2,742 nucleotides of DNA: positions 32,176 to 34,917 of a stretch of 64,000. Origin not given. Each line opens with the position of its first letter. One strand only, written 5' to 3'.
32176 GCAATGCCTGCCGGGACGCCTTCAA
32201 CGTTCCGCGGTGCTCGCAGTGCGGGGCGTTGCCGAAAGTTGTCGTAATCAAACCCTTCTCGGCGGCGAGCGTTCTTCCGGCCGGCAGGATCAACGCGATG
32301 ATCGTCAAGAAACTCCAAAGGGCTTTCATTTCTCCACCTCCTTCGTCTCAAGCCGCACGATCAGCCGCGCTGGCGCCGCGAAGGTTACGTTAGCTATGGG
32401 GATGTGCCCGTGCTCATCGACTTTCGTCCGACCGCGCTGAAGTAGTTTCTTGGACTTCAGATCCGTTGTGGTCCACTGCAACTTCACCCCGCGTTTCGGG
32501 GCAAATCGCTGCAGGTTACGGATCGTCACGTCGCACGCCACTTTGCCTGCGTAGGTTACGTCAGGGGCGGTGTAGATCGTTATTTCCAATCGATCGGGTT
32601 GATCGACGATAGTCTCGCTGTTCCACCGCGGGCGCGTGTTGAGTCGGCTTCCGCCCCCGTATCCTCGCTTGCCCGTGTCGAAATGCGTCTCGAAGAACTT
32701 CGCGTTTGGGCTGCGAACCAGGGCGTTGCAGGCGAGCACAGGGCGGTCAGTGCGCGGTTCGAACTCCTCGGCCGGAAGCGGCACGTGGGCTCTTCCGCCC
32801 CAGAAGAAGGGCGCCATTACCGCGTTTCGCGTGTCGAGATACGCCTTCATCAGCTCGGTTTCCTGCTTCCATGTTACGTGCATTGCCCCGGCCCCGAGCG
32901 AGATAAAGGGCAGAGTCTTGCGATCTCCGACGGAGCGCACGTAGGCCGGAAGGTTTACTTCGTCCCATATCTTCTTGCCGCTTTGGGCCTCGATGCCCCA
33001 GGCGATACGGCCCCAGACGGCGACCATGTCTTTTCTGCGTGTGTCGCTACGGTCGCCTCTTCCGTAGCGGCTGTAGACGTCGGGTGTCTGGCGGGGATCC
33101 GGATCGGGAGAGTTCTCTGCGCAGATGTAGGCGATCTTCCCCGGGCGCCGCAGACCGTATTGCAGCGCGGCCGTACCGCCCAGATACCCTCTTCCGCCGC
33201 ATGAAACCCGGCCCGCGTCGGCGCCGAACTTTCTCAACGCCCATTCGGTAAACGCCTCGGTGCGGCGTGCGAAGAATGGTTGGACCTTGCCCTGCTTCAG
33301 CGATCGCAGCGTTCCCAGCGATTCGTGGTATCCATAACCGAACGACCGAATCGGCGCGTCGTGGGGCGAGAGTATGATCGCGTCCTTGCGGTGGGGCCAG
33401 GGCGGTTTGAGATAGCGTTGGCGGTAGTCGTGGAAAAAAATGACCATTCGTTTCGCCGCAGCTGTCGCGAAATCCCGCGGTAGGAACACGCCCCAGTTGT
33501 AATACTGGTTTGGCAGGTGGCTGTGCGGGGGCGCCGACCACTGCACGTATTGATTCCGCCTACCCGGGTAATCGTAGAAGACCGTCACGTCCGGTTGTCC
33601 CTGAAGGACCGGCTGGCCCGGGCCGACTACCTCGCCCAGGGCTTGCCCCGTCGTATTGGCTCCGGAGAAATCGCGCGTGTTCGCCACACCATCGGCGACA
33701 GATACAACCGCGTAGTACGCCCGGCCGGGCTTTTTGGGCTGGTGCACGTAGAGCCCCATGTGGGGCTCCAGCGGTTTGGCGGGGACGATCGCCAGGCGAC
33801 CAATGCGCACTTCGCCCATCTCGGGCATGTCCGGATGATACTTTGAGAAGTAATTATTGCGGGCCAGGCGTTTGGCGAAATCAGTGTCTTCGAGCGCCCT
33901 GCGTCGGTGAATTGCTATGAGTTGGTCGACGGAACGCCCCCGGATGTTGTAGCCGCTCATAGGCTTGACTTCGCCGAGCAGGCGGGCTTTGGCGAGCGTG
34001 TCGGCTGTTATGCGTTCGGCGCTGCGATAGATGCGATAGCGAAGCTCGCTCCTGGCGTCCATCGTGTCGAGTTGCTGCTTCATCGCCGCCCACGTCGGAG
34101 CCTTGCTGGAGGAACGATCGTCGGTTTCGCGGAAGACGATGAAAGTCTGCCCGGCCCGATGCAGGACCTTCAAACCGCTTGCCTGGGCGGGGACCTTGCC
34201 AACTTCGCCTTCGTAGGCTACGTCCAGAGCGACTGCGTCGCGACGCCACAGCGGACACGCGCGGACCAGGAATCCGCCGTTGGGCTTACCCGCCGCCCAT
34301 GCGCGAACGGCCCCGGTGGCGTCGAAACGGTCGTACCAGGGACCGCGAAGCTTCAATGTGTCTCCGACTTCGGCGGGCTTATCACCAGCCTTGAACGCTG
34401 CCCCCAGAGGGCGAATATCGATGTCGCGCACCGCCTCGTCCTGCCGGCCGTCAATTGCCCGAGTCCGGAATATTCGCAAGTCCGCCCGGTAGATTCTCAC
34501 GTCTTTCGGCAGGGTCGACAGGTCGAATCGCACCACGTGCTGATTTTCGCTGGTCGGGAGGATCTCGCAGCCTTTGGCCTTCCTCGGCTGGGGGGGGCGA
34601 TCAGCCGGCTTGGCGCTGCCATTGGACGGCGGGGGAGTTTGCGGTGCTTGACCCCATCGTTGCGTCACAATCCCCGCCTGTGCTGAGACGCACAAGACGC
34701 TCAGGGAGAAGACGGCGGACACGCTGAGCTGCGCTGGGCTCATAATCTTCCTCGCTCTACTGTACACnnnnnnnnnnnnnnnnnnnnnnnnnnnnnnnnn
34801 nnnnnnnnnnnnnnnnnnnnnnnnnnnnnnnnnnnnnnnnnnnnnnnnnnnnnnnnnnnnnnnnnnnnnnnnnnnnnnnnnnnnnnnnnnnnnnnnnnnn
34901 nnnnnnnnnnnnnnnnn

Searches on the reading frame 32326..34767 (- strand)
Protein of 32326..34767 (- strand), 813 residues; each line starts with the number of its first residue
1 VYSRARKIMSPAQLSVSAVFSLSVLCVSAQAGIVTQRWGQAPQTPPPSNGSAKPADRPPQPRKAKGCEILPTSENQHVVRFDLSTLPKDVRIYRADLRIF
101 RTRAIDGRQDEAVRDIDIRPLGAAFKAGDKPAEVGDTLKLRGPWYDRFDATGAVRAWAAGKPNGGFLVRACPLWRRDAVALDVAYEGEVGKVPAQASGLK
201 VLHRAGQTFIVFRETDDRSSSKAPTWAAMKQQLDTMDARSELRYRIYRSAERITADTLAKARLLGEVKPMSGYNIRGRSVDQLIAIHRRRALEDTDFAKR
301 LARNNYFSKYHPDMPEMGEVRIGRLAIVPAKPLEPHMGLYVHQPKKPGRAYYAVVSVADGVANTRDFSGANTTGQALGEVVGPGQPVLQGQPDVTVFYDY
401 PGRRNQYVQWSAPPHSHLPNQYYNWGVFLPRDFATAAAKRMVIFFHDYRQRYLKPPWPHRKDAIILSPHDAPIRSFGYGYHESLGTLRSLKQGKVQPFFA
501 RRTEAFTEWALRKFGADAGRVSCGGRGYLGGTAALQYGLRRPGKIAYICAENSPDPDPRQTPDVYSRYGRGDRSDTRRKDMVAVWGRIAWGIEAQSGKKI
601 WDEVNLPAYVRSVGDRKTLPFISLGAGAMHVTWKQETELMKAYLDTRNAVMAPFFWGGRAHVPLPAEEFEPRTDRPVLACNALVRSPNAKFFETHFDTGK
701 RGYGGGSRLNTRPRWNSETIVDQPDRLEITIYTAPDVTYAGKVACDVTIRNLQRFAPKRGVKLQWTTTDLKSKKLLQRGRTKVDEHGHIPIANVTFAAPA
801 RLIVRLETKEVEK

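Call 3: search_protein_families(library=pfam, proteins=[window:32326-34767:-], max_evalue=0.01)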
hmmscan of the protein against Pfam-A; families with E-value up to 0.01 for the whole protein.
window:32326-34767:- (813 aa): 1 family
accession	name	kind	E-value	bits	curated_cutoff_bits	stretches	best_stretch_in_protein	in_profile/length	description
PF00688.24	TGFb_propeptide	-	0.00083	19.5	25.8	1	77-173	110-212/242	TGF-beta propeptide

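Call 4: search_protein_families(library=ncbifam, proteins=[window:32326-34767:-], max_evalue=0.01)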
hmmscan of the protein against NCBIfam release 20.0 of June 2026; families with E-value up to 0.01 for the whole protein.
window:32326-34767:- (813 aa): 1 family
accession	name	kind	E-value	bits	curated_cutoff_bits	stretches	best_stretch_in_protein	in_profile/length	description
NF033679.1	DNRLRE_dom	domain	2.9e-05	24.2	34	1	74-170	30-138/164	DNRLRE domain-containing protein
